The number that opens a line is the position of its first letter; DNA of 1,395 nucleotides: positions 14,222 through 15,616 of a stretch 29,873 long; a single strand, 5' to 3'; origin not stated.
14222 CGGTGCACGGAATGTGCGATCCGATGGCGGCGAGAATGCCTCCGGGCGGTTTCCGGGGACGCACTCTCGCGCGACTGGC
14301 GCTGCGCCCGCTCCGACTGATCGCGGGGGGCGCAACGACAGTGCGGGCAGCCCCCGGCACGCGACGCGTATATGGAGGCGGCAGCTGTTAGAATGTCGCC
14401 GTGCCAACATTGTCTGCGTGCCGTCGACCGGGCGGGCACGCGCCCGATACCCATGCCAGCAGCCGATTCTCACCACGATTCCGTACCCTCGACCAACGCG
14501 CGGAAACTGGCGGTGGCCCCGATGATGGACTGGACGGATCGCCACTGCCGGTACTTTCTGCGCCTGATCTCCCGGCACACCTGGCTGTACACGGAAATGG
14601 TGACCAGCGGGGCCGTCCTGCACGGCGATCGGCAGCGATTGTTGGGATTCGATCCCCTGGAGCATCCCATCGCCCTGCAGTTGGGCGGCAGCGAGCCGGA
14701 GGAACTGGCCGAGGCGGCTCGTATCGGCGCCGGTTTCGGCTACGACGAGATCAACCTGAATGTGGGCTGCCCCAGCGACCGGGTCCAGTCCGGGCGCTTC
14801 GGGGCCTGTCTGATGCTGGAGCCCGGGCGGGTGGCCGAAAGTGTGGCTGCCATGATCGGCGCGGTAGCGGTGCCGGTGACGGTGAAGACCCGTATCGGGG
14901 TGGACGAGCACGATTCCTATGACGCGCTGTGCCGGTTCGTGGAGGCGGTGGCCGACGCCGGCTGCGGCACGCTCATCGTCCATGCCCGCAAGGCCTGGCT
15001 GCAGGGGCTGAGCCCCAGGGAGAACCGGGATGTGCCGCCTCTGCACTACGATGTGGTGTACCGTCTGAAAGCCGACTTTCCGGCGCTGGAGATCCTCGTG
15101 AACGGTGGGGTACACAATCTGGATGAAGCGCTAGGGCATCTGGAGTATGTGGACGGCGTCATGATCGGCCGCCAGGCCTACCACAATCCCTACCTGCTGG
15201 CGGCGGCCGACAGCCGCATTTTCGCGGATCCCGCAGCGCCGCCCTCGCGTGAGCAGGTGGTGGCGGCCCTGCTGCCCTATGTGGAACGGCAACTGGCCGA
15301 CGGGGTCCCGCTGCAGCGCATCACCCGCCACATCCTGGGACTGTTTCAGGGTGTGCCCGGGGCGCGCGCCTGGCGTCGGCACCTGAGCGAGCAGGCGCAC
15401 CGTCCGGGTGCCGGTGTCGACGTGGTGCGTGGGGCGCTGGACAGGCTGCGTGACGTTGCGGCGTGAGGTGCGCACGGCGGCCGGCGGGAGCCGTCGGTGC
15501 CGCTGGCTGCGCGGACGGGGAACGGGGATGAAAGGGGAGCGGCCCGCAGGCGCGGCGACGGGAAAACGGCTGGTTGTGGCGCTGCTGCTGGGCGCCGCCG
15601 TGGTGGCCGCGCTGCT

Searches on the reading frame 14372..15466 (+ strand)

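Call 89: search_protein_families(library=pfam, proteins=[window:14372-15466:+], max_evalue=0.0001)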
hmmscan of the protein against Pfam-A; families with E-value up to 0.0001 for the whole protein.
window:14372-15466:+ (364 aa): 1 family
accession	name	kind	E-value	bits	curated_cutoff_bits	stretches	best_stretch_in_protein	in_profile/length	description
PF01207.24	Dus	-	3.4e-82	276.5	20.4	1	48-344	2-295/311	Dihydrouridine synthase (Dus)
